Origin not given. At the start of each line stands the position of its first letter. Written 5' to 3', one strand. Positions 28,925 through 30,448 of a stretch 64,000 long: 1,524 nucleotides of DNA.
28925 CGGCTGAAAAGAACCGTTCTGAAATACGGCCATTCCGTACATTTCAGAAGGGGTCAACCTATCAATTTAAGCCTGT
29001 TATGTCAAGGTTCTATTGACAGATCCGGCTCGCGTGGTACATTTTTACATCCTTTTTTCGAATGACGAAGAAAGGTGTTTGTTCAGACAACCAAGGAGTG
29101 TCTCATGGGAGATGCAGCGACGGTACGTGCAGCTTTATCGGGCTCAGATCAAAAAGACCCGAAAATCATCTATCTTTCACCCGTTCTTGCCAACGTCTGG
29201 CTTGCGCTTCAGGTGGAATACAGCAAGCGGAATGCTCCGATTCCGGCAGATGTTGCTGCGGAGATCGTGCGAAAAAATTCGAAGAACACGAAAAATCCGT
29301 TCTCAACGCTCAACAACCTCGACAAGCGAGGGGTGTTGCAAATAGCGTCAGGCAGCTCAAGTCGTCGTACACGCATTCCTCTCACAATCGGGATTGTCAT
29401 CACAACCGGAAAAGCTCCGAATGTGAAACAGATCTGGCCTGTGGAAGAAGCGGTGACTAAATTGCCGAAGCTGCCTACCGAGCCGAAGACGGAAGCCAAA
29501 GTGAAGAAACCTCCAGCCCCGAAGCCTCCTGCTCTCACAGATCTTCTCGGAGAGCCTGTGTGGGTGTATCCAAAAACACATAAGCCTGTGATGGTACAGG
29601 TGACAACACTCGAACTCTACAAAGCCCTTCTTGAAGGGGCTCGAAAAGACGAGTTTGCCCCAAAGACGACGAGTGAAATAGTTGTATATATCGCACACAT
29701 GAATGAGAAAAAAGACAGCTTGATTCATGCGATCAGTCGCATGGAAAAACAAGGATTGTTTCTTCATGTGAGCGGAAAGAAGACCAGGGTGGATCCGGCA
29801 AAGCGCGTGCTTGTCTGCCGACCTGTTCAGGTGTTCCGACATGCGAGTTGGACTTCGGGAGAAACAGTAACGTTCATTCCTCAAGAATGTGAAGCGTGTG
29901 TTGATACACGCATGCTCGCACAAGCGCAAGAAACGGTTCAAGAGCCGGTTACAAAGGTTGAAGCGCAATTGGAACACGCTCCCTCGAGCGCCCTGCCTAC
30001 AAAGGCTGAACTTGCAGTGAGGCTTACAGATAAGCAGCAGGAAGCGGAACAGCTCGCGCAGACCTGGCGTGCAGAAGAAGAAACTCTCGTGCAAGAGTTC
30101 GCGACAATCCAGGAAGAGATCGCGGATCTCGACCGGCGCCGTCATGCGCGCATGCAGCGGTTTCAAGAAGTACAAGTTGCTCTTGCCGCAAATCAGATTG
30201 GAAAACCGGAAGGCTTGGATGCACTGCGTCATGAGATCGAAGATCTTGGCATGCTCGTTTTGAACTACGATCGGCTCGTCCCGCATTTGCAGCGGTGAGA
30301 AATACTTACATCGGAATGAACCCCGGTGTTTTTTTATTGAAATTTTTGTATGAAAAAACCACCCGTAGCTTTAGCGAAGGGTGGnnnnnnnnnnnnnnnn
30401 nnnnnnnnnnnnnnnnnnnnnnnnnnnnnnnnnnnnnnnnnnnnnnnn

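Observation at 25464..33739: About 8.3 kb block of six uncharacterised genes, with slightly elevated GC, inserted between tig and the H+-PPase gene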

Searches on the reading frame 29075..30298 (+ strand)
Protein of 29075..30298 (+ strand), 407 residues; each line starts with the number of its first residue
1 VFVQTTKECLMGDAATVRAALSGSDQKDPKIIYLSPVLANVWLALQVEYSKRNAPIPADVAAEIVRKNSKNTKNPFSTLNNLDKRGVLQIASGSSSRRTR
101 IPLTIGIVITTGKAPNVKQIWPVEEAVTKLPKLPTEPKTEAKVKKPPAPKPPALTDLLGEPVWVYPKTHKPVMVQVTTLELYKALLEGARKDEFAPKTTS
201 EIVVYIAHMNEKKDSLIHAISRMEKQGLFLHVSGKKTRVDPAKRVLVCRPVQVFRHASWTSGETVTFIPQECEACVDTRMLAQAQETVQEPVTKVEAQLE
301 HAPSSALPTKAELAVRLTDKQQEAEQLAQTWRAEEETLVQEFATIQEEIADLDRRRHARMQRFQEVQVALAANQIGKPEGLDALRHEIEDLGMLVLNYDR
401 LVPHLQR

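Call 4: search_protein_families(library=pfam, proteins=[window:29075-30298:+], max_evalue=0.01)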
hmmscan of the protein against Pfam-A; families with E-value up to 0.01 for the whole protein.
window:29075-30298:+ (407 aa): 0 families

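Call 5: search_protein_families(library=padloc, proteins=[window:29075-30298:+], max_evalue=0.1)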
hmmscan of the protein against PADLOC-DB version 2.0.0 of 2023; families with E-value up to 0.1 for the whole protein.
window:29075-30298:+ (407 aa): 0 families

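Call 6: search_protein_families(library=ncbifam, proteins=[window:29075-30298:+], max_evalue=0.1)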
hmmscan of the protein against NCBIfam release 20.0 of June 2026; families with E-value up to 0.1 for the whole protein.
window:29075-30298:+ (407 aa): 3 families
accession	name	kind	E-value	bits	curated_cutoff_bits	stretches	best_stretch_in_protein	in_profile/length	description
NF009555.0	PRK13004.1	equivalog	0.021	13.7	321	1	266-340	248-321/399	YgeY family selenium metabolism-linked hydrolase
TIGR02168.1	SMC_prok_B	equivalog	0.052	11.2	567.35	1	279-387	843-950/1181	chromosome segregation protein SMC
TIGR00309.1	V_ATPase_subD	subfamily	0.063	12.8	72.25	0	308-364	6-61/209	V-type ATP synthase subunit D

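Call 44: search_protein_families(library=phrogs, proteins=[window:29105-30298:+], max_evalue=0.01)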
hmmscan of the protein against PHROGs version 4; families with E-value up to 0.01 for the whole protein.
window:29105-30298:+ (397 aa): 0 families

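Call 77: search_solved_structures(query=A5, max_evalue=10)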
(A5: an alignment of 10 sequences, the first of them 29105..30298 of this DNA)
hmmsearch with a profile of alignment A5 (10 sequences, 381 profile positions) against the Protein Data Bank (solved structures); distinct sequences matched with E-value up to 10: 86 (the best 60 are shown).
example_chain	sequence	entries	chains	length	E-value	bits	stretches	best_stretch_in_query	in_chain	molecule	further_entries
9tls_A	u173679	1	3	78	0.0042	19.3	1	295-367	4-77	Sc-apCC-2-KLHL20-3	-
9rgy_A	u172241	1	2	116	0.0043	19.3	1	287-369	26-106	sc-apCC3-CW-0NTT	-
9rgv_A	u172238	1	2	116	0.0049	19.1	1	286-367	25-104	sc-apCC3-CW1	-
5xg2_A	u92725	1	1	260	0.0075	18.5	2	281-343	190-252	Chromosome partition protein Smc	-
6xor_A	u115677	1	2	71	0.0079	18.4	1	281-336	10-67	Protein swallow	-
9rgw_A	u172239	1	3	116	0.0091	18.2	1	286-367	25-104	sc-apCC3-CW2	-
6gaj_A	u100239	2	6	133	0.014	17.6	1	290-379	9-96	Outer capsid protein sigma-1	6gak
6z26_A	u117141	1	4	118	0.018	17.3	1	284-376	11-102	Spindle assembly abnormal protein 6 homolog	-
9rgz_A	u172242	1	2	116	0.02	17.1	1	286-367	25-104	sc-apCC3-CW-2NTT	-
4zry_B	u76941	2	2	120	0.037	16.2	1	300-377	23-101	Keratin, type II cytoskeletal 1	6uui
9tlt_A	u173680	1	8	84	0.04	16.1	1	294-367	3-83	Sc-apCC-2-KLHL20-4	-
1zxa_A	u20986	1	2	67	0.042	16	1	301-334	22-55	cGMP-dependent protein kinase 1, alpha isozyme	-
9gzg_A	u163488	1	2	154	0.045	15.9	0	25-53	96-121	Engineered CTPR protein with glutamic acids for conductivity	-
6gao_A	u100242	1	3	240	0.046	15.9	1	290-379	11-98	Outer capsid protein sigma-1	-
2xdj_A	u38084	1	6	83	0.048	15.9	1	288-361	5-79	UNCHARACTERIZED PROTEIN YBGF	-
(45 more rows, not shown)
